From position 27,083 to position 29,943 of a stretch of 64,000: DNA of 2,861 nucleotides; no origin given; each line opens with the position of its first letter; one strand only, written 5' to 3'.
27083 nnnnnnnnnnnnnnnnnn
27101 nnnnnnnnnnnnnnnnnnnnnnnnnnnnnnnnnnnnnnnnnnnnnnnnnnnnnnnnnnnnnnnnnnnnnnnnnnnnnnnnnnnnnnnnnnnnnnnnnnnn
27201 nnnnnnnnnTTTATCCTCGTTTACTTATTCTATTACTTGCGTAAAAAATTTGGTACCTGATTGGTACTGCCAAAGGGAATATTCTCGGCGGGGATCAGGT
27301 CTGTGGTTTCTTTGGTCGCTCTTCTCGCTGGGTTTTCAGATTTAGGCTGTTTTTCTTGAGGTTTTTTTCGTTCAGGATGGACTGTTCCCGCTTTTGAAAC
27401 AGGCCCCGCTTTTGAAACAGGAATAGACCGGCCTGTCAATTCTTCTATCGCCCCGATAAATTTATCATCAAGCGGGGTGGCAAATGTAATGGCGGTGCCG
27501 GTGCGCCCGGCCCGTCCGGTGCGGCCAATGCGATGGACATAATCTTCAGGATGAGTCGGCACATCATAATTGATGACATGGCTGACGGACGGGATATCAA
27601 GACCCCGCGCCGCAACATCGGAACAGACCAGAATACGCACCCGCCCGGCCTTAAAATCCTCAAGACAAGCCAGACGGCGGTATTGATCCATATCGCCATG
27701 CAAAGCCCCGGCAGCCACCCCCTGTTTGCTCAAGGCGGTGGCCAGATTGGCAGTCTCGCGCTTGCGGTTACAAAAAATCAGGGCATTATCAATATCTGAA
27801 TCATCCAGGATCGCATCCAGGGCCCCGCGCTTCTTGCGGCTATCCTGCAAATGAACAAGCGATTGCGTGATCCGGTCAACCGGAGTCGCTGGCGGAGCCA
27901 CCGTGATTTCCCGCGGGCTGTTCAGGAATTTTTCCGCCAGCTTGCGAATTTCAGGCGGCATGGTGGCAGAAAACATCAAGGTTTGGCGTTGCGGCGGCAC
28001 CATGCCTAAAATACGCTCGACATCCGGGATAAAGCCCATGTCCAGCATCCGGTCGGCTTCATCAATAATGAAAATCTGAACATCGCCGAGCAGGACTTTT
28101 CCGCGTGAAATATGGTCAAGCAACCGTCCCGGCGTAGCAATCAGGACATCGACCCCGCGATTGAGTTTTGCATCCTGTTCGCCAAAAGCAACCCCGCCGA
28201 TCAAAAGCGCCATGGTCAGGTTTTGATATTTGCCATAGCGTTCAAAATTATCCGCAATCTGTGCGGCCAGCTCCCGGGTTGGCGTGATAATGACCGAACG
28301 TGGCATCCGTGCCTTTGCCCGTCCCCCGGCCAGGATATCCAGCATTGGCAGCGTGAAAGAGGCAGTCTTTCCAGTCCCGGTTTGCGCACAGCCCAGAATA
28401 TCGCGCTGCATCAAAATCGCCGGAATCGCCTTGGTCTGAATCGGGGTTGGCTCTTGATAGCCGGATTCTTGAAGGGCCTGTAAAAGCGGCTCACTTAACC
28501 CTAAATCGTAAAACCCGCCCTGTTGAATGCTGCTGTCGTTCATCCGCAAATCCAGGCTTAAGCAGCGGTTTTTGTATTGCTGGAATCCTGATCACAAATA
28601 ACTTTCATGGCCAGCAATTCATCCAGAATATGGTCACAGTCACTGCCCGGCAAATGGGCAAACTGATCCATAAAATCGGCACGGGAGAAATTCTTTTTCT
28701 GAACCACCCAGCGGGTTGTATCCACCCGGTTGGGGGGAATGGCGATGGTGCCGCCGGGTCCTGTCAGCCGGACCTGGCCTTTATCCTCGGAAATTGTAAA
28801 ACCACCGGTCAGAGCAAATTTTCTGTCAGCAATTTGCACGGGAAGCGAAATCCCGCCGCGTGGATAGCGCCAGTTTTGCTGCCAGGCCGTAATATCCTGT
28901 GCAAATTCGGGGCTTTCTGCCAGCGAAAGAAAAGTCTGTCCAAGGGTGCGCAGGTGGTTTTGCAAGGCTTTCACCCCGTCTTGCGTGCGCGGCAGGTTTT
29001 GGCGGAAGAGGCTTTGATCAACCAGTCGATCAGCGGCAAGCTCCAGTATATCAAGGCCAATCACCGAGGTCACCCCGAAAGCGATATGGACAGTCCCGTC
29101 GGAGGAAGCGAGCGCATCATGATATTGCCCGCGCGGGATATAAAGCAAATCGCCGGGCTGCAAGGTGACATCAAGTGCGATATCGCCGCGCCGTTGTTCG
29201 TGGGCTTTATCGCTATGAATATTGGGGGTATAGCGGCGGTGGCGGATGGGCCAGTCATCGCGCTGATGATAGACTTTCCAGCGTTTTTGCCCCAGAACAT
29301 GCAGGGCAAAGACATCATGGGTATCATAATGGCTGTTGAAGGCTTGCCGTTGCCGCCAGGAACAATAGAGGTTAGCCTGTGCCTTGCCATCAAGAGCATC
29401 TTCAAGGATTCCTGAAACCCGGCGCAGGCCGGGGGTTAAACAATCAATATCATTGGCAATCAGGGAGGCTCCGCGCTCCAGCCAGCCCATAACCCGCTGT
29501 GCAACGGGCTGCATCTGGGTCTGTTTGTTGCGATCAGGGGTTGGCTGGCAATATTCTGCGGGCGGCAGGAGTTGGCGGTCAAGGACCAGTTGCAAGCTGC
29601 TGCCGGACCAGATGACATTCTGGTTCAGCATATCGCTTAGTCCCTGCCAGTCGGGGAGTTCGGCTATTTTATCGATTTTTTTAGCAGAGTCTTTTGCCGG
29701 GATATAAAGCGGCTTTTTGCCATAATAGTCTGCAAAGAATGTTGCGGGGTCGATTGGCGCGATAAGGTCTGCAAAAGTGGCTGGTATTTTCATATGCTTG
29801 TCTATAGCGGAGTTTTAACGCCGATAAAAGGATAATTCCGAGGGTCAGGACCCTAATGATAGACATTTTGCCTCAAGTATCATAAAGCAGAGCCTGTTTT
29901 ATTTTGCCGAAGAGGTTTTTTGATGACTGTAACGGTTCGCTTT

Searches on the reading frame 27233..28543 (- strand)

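Call 54: search_protein_families(library=pfam, proteins=[window:27233-28543:-], max_evalue=0.00001)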
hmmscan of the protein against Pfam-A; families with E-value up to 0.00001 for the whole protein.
window:27233-28543:- (436 aa): 3 families
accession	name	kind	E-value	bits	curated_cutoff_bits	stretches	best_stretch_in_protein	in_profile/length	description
PF00270.35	DEAD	-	5.1e-50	169.9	26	1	33-201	1-166/167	DEAD/DEAH box helicase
PF00271.37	Helicase_C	-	1.4e-32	112.6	23.5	1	238-346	2-110/110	Helicase conserved C-terminal domain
PF04851.21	ResIII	-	4.1e-08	33.7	22.5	1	32-195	4-162/164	Type III restriction enzyme, res subunit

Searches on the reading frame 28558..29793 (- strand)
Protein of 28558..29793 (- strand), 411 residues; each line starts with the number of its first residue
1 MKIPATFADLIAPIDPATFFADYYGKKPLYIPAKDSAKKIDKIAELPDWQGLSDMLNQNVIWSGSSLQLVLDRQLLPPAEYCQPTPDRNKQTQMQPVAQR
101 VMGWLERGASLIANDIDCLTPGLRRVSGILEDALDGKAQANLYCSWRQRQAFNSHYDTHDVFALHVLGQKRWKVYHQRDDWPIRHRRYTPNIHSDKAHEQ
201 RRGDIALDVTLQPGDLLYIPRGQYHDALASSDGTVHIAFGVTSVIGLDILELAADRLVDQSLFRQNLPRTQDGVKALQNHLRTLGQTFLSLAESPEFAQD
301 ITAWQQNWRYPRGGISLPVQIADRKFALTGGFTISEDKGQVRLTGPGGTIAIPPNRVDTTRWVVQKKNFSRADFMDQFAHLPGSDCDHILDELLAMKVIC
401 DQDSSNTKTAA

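Call 55: search_protein_families(library=pfam, proteins=[window:28558-29793:-], max_evalue=0.00001)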
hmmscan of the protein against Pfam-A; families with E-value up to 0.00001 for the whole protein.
window:28558-29793:- (411 aa): 2 families
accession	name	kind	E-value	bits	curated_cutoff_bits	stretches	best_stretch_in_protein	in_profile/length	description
PF08007.18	JmjC_2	-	7.8e-23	80.8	22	1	137-242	23-120/127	JmjC domain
PF13621.12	Cupin_8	-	2.7e-07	31.2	27.4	1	137-237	131-240/252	Cupin-like domain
